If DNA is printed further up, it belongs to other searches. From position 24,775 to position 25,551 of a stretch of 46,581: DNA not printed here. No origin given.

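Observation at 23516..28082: Six-gene operon with overlapping start/stop codons: GST-like, DhlA-type dehalogenase, anchored DUF1330, membrane protein, anchored MBL hydrolase, DUF3147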

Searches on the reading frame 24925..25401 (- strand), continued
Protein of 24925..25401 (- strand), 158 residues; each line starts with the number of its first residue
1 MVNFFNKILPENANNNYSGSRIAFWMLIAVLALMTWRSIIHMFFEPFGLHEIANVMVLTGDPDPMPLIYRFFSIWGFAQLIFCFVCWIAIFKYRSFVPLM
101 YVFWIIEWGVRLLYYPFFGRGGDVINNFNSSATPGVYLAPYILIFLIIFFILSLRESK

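Call 23: search_protein_families(library=pfam, proteins=[L027:1232-2425:-, L027:2506-3564:-, L027:3570-4766:-, L027:4770-5765:-, L027:5775-6464:-, L027:6426-6851:+, L027:9081-10004:+, L027:11581-13230:+, L027:13298-14269:+, L027:14241-14819:+], max_evalue=0.001)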
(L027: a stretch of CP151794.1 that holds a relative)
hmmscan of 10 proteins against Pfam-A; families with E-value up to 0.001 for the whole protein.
L027:1232-2425:- (397 aa): 4 families
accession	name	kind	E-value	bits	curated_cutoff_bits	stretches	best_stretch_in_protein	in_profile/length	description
PF00108.29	Thiolase_N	-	2.4e-66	224.2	26.4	1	5-265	2-260/260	Thiolase, N-terminal domain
PF02803.24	Thiolase_C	-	7.4e-48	161.7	27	1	272-393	1-122/123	Thiolase, C-terminal domain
PF00109.32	ketoacyl-synt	-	3.7e-06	27.2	20.8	1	85-125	168-208/252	Beta-ketoacyl synthase, N-terminal domain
PF18969.5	DUF5708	-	0.00074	19.7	26.9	0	374-393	37-56/60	Family of unknown function (DUF5708)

L027:2506-3564:- (352 aa): 2 families
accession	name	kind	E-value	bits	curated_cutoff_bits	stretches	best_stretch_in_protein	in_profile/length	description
PF12706.13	Lactamase_B_2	-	5.4e-20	72.3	27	1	98-304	25-199/200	Beta-lactamase superfamily domain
PF00753.33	Lactamase_B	-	5.8e-17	62.7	22.7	1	68-241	4-161/196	Metallo-beta-lactamase superfamily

L027:3570-4766:- (398 aa): 3 families
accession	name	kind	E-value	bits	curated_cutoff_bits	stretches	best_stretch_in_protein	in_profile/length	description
PF02770.24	Acyl-CoA_dh_M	-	8.1e-20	71.3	33.3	1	127-220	1-96/97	Acyl-CoA dehydrogenase, middle domain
PF02771.21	Acyl-CoA_dh_N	-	4.1e-17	63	22.9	1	7-123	2-113/113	Acyl-CoA dehydrogenase, N-terminal domain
PF00441.29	Acyl-CoA_dh_1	-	2.7e-15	57.2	22.4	1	282-396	52-150/150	Acyl-CoA dehydrogenase, C-terminal domain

L027:4770-5765:- (331 aa): 3 families
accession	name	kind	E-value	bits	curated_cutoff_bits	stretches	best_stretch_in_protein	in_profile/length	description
PF00107.32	ADH_zinc_N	-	3.1e-24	85.8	31.8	1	156-288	2-126/129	Zinc-binding dehydrogenase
PF16884.10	ADH_N_2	-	1.8e-19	70.1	31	1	4-109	1-106/108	N-terminal domain of oxidoreductase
PF13602.12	ADH_zinc_N_2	-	5.1e-09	37.6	27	1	188-325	1-130/134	Zinc-binding dehydrogenase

L027:5775-6464:- (229 aa): 1 family
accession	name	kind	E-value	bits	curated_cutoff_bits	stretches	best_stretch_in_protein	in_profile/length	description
PF00440.29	TetR_N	-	4.5e-05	23.6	24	1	56-100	1-45/47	Bacterial regulatory proteins, tetR family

L027:6426-6851:+ (141 aa): 1 family
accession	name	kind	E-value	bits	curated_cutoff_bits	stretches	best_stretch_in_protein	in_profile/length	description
PF07045.17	DUF1330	-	0.00012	22.8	23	1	46-128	8-88/94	Domain of unknown function (DUF1330)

L027:9081-10004:+ (307 aa): 3 families
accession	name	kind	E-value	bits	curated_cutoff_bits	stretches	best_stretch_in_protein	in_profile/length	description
PF03060.21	NMO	-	7.6e-57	193.6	28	2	79-292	105-329/331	Nitronate monooxygenase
PF00478.31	IMPDH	-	1.2e-10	41.4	25.6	1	4-193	27-237/345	IMP dehydrogenase / GMP reductase domain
PF01070.24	FMN_dh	-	9.9e-05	22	24.9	1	116-196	226-306/350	FMN-dependent dehydrogenase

L027:11581-13230:+ (549 aa): 3 families
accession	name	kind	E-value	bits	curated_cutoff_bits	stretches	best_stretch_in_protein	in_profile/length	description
PF00884.28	Sulfatase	-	6.2e-52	177.2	25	1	63-423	1-301/301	Sulfatase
PF16347.10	SGSH_C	-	4.4e-12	46.9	29.3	1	381-513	11-150/154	N-sulphoglucosamine sulphohydrolase, C-terminal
PF01663.27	Phosphodiest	-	1.3e-08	35.3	23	1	91-442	19-296/342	Type I phosphodiesterase / nucleotide pyrophosphatase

L027:13298-14269:+ (323 aa): 2 families
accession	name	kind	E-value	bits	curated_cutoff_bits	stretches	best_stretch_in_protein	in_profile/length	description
PF03060.21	NMO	-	7.9e-61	206.7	28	1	3-309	2-330/331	Nitronate monooxygenase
PF00478.31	IMPDH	-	3.7e-09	36.5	25.6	1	163-212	201-250/345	IMP dehydrogenase / GMP reductase domain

L027:14241-14819:+ (192 aa): 1 family
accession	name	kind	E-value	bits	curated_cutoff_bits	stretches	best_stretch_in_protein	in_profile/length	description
PF03929.21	PepSY_TM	-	1.1e-10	42.2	28.8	1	20-191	2-162/295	PepSY-associated TM region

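Call 24: search_protein_families(library=pfam, proteins=[L063:4135-5022:+, L063:5029-5847:+, L063:5847-6884:+, L063:6874-7434:+, L063:7431-7946:+, L063:7984-9141:+, L063:9141-9992:+, L063:10465-12789:+, L063:12796-13599:+, L063:14333-15169:+], max_evalue=0.001)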
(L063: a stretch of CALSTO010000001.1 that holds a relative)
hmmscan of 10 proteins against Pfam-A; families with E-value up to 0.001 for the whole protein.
L063:4135-5022:+ (295 aa): 1 family
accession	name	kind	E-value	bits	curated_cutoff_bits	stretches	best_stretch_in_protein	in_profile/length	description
PF04116.19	FA_hydroxylase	-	3.1e-21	76.6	31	1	87-236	2-132/132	Fatty acid hydroxylase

L063:5029-5847:+ (272 aa): 3 families
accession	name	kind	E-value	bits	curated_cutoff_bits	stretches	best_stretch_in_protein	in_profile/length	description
PF00106.31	adh_short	-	8.9e-46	156.3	26.6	1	7-199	1-191/195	short chain dehydrogenase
PF13561.12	adh_short_C2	-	6.4e-34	118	27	1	13-209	1-196/236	Enoyl-(Acyl carrier protein) reductase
PF08659.16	KR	-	4.2e-09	37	22.6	1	9-166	3-160/180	KR domain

L063:5847-6884:+ (345 aa): 3 families
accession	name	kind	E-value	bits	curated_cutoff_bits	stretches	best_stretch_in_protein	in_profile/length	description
PF12706.13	Lactamase_B_2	-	2.7e-19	70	27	1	84-304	5-199/200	Beta-lactamase superfamily domain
PF00753.33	Lactamase_B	-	5.5e-13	49.7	22.7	1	71-241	5-161/196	Metallo-beta-lactamase superfamily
PF09564.16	RE_NgoBV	-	0.00032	20.7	25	1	227-321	50-142/238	NgoBV restriction endonuclease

L063:6874-7434:+ (186 aa): 1 family
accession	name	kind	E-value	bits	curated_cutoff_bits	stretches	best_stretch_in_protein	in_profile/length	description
PF06742.16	DUF1214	-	2e-17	64.1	25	1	71-167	1-112/112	Protein of unknown function (DUF1214)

L063:7431-7946:+ (171 aa): 1 family
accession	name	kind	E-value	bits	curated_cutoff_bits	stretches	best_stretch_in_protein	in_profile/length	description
PF06863.17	DUF1254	-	1.8e-14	54.6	22.2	1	47-169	2-130/133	Protein of unknown function (DUF1254)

L063:7984-9141:+ (385 aa): 3 families
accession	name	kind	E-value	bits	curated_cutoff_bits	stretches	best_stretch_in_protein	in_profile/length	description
PF00561.26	Abhydrolase_1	-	6.7e-19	68.9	25.8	1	98-200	2-103/245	alpha/beta hydrolase fold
PF12146.15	Hydrolase_4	-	7.2e-11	42.3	27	1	97-332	5-204/239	Serine aminopeptidase, S33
PF12697.13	Abhydrolase_6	-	1.6e-08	35.9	26.3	1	99-215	1-94/217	Alpha/beta hydrolase family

L063:9141-9992:+ (283 aa): 2 families
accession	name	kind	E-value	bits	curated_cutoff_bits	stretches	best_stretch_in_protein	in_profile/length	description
PF01965.30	DJ-1_PfpI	-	1.5e-09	38.3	26.6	1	73-267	13-154/165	DJ-1/PfpI family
PF17124.11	ThiJ_like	-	1.7e-05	25.2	30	1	69-195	4-144/186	ThiJ/PfpI family-like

L063:10465-12789:+ (774 aa): 3 families
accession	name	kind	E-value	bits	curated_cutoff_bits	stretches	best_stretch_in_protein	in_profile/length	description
PF00884.28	Sulfatase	-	1.3e-60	205.7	25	1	299-654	1-299/301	Sulfatase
PF16347.10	SGSH_C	-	1.8e-10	41.6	29.3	1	615-747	12-152/154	N-sulphoglucosamine sulphohydrolase, C-terminal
PF01663.27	Phosphodiest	-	2.3e-07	31.2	23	1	301-602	1-230/342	Type I phosphodiesterase / nucleotide pyrophosphatase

L063:12796-13599:+ (267 aa): 0 families

L063:14333-15169:+ (278 aa): 0 families

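Call 32: predict_structure(alignment_id=A1)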
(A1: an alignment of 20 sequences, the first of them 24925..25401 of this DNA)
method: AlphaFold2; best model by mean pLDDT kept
length: 158 residues; sequences in the alignment: 20
mean_pLDDT: 82.0   pTM: 0.77
mean pLDDT of the five models: 82.0, 80.1, 76.6, 74.0, 69.3
residues with pLDDT >= 90: 69; 70-90: 52; 50-70: 29; < 50: 8
segments of 3 or more residues with pLDDT < 50: 120-126
pLDDT, mean of each block of 10 residues (from residue 1): 76 88 95 92 70 67 79 90 95 94 93 69 50 77 95 83
secondary structure, 60 per line:
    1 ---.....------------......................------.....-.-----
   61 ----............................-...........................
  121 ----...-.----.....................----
elements in order: H4-8 H21-42 H49-53 H65-92 H94-120 H134-154
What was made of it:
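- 24925..25401 (-): TM158: uncharacterised four-helix membrane protein with no curated family. The AF2 model has pLDDT 82 and helices at 21-42, 65-92, 94-120 and 134-154 (call 32).
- Checked: The TM158 model has four long helices (call 32).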

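Call 34: search_protein_representatives(alignment_id=A1)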
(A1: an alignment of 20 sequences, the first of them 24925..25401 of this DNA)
Query: 20 sequences, 157 profile positions. Proteins with E-value up to 0.001 (for the whole library): 568; up to 1e-10: 169; up to 1e-30: 18. The best 150 are listed.
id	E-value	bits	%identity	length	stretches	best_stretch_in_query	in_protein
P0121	8.3e-73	259.5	-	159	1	2-156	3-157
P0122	2.8e-52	192.8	-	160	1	2-127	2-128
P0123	1.6e-51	190.4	-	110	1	2-105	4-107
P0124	7.2e-48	178.5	-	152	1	3-156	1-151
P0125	9.6e-47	174.9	-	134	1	24-155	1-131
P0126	2.3e-45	170.3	-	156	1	3-156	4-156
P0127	9.3e-43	161.9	-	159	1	2-155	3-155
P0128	9.2e-41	155.4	-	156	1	3-156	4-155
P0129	1.2e-40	155.1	-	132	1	3-93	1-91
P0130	9.0e-38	145.7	-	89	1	47-131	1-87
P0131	9.8e-38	145.6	-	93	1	3-84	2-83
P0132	1.0e-35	139.0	-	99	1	3-78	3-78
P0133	1.0e-34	135.7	-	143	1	63-156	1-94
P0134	2.1e-34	134.7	-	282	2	6-154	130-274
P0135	4.3e-34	133.8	-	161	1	2-156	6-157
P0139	6.0e-29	117.0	-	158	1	3-156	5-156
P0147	3.6e-25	104.8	-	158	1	4-156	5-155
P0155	1.6e-22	96.1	-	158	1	1-155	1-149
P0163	1.1e-19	86.9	-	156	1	1-155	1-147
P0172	1.3e-18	83.5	-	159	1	2-152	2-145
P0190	6.1e-16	74.8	-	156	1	4-153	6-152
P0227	1.3e-13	67.2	-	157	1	3-155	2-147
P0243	8.6e-13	64.5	-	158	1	3-152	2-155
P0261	5.2e-12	62.0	-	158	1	4-153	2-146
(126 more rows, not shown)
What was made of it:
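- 24925..25401 (-): The family holds 568 clusters at 50% identity (call 34).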

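Call 35: search_protein_families(library=pfam, proteins=[P0134, P0139, P0147, P0155, P0163, P0172, P0190, P0227, P0243, P0261], max_evalue=1)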
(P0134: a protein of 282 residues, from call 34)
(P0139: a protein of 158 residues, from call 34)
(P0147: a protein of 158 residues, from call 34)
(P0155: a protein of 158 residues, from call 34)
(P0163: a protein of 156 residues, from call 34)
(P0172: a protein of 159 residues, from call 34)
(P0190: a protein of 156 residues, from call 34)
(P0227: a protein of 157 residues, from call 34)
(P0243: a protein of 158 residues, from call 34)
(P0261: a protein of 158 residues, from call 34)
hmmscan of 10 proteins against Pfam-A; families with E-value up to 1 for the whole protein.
P0134 (282 aa): 3 families
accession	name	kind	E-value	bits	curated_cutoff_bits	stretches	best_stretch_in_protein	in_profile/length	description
PF18364.6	Molybdopterin_N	-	0.0006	20.2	26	1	9-27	19-37/41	Molybdopterin oxidoreductase N-terminal domain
PF06522.17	B12D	-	0.027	14.3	21.5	0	213-237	1-25/54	NADH-ubiquinone reductase complex 1 MLRQ subunit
PF02517.21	Rce1-like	-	0.029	15.1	22.4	1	154-230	43-92/93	Type II CAAX prenyl endopeptidase Rce1-like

P0139 (158 aa): 0 families

P0147 (158 aa): 0 families

P0155 (158 aa): 0 families

P0163 (156 aa): 1 family
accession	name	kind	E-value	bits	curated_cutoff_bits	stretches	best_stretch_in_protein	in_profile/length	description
PF06609.19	TRI12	-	0.026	13.4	23.2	1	10-106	304-396/599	Fungal trichothecene efflux pump (TRI12)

P0172 (159 aa): 0 families

P0190 (156 aa): 0 families

P0227 (157 aa): 0 families

P0243 (158 aa): 0 families

P0261 (158 aa): 0 families

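Call 36: fold_search(model_id=the predicted structure, library=pdb)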
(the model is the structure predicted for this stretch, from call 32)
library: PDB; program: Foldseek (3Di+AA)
matches with E <= 10: 44; with E <= 0.001: 0
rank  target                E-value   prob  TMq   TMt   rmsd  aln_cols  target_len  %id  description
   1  6iko_B                1.5e+00  0.13  0.27  0.15  37.8       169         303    8  Crystal structure of mouse GAS7cb (released 2019-10-16)
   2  7mpe                  2.2e+00  0.35  0.49  0.08   5.5       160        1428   12  Cryo-EM structure of the yeast cadmium factor 1 protein (Ycf1p) (released 2021-06-02)
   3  6jx6_C                3.5e+00  0.06  0.23  0.24  19.5       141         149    8  Tetrameric form of Smac (released 2019-12-04)
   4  6tt7_N                4.1e+00  0.08  0.26  0.20  16.4       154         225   15  Ovine ATP synthase 1a state (released 2020-09-23)
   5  6f36_M                4.3e+00  0.04  0.23  0.18  20.5       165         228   18  Polytomella Fo model (released 2017-12-20)
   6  7b0p_B                4.6e+00  0.06  0.26  0.21  11.6       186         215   10  In meso structure of the membrane integral lipoprotein intramolecular transacylase Lit from Bacillus cereus in space g (released 2021-05-26)
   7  4ryi_A                4.6e+00  0.06  0.27  0.28  11.4       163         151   13  Crystal structure of BcTSPO/PK11195 complex (released 2015-01-28)
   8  6b2z_M                4.6e+00  0.04  0.21  0.16  17.1       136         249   10  Cryo-EM structure of the dimeric FO region of yeast mitochondrial ATP synthase (released 2017-11-08)
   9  6pam_A                4.8e+00  0.08  0.28  0.10  19.9       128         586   12  Structure of a bacterial Atm1-family ABC transporter with MgADP bound (released 2020-06-24)
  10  6pam_E                4.8e+00  0.07  0.30  0.10  19.9       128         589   12  Structure of a bacterial Atm1-family ABC transporter with MgADP bound (released 2020-06-24)
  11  6oqr_a                4.8e+00  0.03  0.18  0.14  15.2       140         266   14  E. coli ATP Synthase ADP State 1a (released 2020-06-03)
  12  7aam_B                5.1e+00  0.04  0.22  0.14  39.3       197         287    6  Crystal structure of the F-BAR domain of PSTIPIP1 bound to the CTH domain of the phosphatase LYP (released 2022-02-23)
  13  6wvg_A                5.4e+00  0.12  0.35  0.15   7.1       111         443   13  human CD53 (released 2020-09-16)
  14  7zdc_C                5.4e+00  0.04  0.23  0.08  24.3       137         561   13  IF(heme/confined) conformation of CydDC in ADP(CydD) bound state (Dataset-3) (released 2023-04-19)
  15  8ipt_A                5.4e+00  0.02  0.22  0.08  24.1       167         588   12  Cryo-EM structure of heme transporter CydDC from Escherichia coli in the occluded ATP bound state (released 2023-06-14)
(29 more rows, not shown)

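Call 51: search_protein_families(library=ncbifam, proteins=[L063:7984-9141:+, L063:5847-6884:+, L063:9141-9992:+, L027:6950-8014:+, L013:4778-5461:+, L013:5475-6089:+, L011:7483-8115:+, L014:9644-11017:+], max_evalue=0.00001)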
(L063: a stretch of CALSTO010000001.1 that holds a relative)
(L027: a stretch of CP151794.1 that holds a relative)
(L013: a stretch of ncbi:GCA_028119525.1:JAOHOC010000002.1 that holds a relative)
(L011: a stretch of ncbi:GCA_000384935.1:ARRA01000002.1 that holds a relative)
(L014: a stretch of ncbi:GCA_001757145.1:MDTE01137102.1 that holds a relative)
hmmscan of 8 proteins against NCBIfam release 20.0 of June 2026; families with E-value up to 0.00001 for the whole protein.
L063:7984-9141:+ (385 aa): 12 families
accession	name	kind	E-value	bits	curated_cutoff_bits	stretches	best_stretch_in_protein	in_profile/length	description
NF002043.0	PRK00870.1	subfamily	6.2e-87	291.8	265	1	57-382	2-300/302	haloalkane dehalogenase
NF002938.0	PRK03592.1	equivalog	2e-34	119.3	241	1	73-382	9-291/298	haloalkane dehalogenase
NF002873.0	PRK03204.1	equivalog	8.3e-27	94.2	466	1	71-200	11-136/286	haloalkane dehalogenase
TIGR01250.1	pro_imino_pep_2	subfamily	5.6e-12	45.8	167.65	1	76-231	4-164/288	proline iminopeptidase-family hydrolase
TIGR03056.1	bchO_mg_che_rel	equivalog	5.3e-11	42.1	172.55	1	78-204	10-134/278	alpha/beta fold hydrolase BchO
NF045945.1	ProImpepLactob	equivalog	1.4e-10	41.1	400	1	87-181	16-113/293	proline iminopeptidase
NF045948.1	ProImpepThrmp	equivalog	9.9e-10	38.3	500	1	74-227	2-159/291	proline iminopeptidase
NF050089.1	i_nPHAscl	equivalog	1e-08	34.6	300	1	94-191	16-110/288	intracellular short-chain-length polyhydroxyalkanoate depolymerase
NF045632.1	hydroxlase_HsaD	equivalog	1.6e-08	33.9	400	1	77-184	15-123/290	4,5:9,10-diseco-3-hydroxy-5,9,17-trioxoandrosta-1(10),2-diene-4-oate hydrolase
NF004514.1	PRK05855.1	equivalog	6.8e-08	31.5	455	1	83-178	9-104/578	SDR family oxidoreductase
NF011457.0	PRK14875.1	equivalog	2.1e-07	30.2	307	1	75-186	111-219/372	acetoin dehydrogenase dihydrolipoyllysine-residue acetyltransferase subunit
TIGR03695.1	menH_SHCHC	equivalog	8.2e-07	28.7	208.55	1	97-198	3-104/252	2-succinyl-6-hydroxy-2,4-cyclohexadiene-1-carboxylate synthase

L063:5847-6884:+ (345 aa): 10 families
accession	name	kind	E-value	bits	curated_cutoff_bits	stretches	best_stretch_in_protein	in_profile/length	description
NF041257.1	GntH_guanitoxin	equivalog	1.8e-48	165.3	333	1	47-335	7-293/374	guanitoxin biosynthesis MBL fold metallo-hydrolase GntH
NF000806.0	PRK00055.2-4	equivalog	1.1e-33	116.6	363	1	54-335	3-271/280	ribonuclease Z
NF000801.0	PRK00055.1-3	equivalog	1.4e-33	116.2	252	2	54-223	3-158/307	ribonuclease Z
TIGR02651.1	RNase_Z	equivalog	4.1e-33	114.7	292.95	2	56-222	3-152/302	ribonuclease Z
NF000800.0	PRK00055.1-1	equivalog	4.1e-18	65.4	398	1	77-222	30-155/305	ribonuclease Z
NF041851.1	cyc_nuc_deg_phdiest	equivalog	7.5e-15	55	400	1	81-338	31-251/253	cyclic nucleotide-degrading phosphodiesterase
TIGR02649.1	true_RNase_BN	exception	7.5e-13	48.2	563.7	1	80-150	32-102/304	ribonuclease BN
NF002558.0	PRK02126.1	subfamily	2.7e-11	43.1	315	1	80-267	28-219/345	ribonuclease Z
NF000805.0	PRK00055.2-3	equivalog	1.2e-09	37.9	416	0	57-143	8-95/307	ribonuclease Z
NF000804.0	PRK00055.2-1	equivalog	7.9e-06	25.2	402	0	66-126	17-78/306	ribonuclease Z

L063:9141-9992:+ (283 aa): 2 families
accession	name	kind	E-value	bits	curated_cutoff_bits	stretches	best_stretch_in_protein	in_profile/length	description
NF003168.0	PRK04155.1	equivalog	4.5e-10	39.1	365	1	40-205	45-209/287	glyoxalase III HchA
TIGR01382.1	PfpI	subfamily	1.2e-07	31.4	139.05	1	73-211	12-123/169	DJ-1/PfpI/YhbO family deglycase/protease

L027:6950-8014:+ (354 aa): 0 families

L013:4778-5461:+ (227 aa): 5 families
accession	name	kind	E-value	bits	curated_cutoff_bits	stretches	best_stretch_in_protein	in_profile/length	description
NF010579.0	PRK13972.1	equivalog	4.8e-50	170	332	1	1-189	1-194/215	GSH-dependent disulfide bond oxidoreductase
NF008731.0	PRK11752.1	equivalog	5.4e-47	160.4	325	1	3-205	46-263/287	glutathione-dependent disulfide-bond oxidoreductase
NF007831.0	PRK10542.1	equivalog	2.3e-12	46.9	198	1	18-196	17-193/201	glutathione transferase GstA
TIGR01262.1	maiA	equivalog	1e-10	41.6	171.05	1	13-107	12-107/211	maleylacetoacetate isomerase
NF011693.0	PRK15113.1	equivalog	7.7e-10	38.8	150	1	17-159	24-169/214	glutathione transferase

L013:5475-6089:+ (204 aa): 3 families
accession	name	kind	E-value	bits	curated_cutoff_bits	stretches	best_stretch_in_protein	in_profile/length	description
TIGR01262.1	maiA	equivalog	2.7e-10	40.2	171.05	1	22-200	21-203/211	maleylacetoacetate isomerase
NF011693.0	PRK15113.1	equivalog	1.4e-09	37.9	150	0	19-77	26-84/214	glutathione transferase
NF007831.0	PRK10542.1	equivalog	3.3e-08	33.3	198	1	19-201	18-196/201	glutathione transferase GstA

L011:7483-8115:+ (210 aa): 0 families

L014:9644-11017:+ (457 aa): 0 families
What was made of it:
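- GSTs are abundant in the module, including a Nu-class YfcG/YghU-like GST in SAR86 (call 51).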
